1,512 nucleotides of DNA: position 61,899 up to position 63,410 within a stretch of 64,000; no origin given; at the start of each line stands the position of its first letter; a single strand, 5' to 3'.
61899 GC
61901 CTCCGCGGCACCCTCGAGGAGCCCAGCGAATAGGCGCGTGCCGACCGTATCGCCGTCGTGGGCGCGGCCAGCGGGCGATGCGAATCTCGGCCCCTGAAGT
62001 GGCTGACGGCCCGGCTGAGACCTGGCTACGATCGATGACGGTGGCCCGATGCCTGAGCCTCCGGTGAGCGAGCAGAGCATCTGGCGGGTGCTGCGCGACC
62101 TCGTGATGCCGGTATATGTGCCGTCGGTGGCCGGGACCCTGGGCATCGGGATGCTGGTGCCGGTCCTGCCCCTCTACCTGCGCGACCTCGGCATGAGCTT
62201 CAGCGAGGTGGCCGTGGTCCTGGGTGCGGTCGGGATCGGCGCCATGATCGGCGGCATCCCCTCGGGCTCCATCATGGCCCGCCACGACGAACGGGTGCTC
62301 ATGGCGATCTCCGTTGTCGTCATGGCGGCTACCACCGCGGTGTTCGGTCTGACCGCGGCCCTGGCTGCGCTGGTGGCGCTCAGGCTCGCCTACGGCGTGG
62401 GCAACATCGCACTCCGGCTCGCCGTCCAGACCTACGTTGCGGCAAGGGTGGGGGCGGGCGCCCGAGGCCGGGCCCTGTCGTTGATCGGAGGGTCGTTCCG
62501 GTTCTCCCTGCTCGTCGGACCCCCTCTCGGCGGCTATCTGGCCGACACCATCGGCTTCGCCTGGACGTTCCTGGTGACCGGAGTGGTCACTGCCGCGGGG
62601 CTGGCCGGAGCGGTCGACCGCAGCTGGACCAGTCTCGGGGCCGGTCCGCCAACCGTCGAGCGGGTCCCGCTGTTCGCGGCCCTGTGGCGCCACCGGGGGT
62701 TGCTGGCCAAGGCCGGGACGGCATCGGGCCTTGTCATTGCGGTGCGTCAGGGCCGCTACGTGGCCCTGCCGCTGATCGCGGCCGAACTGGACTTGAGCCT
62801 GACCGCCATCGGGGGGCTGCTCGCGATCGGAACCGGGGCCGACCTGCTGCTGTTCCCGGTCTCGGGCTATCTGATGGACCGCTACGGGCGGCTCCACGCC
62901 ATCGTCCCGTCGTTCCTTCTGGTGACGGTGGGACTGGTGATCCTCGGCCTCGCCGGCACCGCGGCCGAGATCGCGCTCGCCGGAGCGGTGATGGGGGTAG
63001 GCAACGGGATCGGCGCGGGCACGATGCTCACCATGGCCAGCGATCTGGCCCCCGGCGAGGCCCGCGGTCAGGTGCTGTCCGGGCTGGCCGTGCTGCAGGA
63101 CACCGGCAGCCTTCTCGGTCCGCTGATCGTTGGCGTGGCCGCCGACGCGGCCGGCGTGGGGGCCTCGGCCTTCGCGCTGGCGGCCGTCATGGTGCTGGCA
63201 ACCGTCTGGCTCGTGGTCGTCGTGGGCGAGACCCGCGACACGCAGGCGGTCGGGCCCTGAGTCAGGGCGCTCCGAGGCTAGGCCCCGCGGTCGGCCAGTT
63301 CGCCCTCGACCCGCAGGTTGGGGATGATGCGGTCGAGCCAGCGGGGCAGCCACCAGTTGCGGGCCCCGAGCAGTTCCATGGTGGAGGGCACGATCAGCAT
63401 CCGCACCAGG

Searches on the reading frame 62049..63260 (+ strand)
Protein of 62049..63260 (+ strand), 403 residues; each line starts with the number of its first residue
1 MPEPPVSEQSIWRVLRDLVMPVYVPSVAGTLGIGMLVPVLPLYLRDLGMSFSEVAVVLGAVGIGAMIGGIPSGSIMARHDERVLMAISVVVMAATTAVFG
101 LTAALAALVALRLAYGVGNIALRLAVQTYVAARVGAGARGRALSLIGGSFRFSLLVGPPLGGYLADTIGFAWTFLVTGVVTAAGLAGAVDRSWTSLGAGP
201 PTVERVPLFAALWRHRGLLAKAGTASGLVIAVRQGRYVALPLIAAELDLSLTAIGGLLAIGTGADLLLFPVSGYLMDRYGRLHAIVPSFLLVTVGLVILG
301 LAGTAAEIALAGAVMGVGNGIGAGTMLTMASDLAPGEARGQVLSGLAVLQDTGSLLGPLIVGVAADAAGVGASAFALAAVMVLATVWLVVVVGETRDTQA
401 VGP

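Call 23: search_protein_families(library=ncbifam, proteins=[window:62049-63260:+], max_evalue=0.001)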
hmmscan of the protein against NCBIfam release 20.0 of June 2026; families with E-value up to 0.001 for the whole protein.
window:62049-63260:+ (403 aa): 23 families
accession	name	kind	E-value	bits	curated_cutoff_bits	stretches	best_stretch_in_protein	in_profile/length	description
TIGR00880.1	2_A_01_02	superfamily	3.4e-23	82.3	131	2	265-395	11-141/141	multidrug resistance protein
TIGR00893.1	2A0114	subfamily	4.2e-14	52.3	395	2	45-181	22-158/399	D-galactonate transporter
TIGR00900.1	2A0121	subfamily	9.6e-14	51.5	319.6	1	18-169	211-364/364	H+ Antiporter protein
TIGR00711.1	efflux_EmrB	subfamily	1.2e-11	44.1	230.2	1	40-177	25-162/485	DHA2 family efflux MFS transporter permease subunit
TIGR00895.1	2A0115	subfamily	4e-10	39.2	418.55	2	238-390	38-189/398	aromatic acid/H+ symport family MFS transporter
TIGR00881.1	2A0104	subfamily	9.9e-09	34.7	407.75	1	229-394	7-174/379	phosphoglycerate transporter protein PgtP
NF007372.0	PRK09874.1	equivalog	2e-08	33.8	571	2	18-181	220-387/408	multidrug efflux MFS transporter MdtG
NF000218.1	FexA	exception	1.5e-07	30.5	900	1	16-181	20-185/475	chloramphenicol/florfenicol efflux MFS transporter FexA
NF012174.0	tet_MFS_A_B_C_D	equivalog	8.6e-07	28.1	475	0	253-396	41-182/382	Tet(A)/Tet(B)/Tet(C) family tetracycline efflux MFS transporter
NF053757.1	BclibactTpBcbE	equivalog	9.1e-07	28.1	600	1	240-392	25-181/394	bacillibactin exporter BcbE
NF003477.0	PRK05122.1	subfamily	1.3e-06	27.3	374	1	20-397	20-395/404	MFS transporter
NF002962.0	PRK03633.1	equivalog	7.4e-06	25.3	361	1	30-367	19-347/382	MFS transporter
NF000391.1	EmrB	exception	8.3e-06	24.7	925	1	41-177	35-171/501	multidrug efflux MFS transporter permease subunit EmrB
NF000095.1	tet_MFS_OtrB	exception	1e-05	24.3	999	1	264-370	72-178/563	oxytetracycline resistance efflux MFS transporter OtrB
NF012177.1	tet_MFS_42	exception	1.3e-05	24.7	850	1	227-390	12-172/411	tetracycline efflux MFS transporter Tet(42)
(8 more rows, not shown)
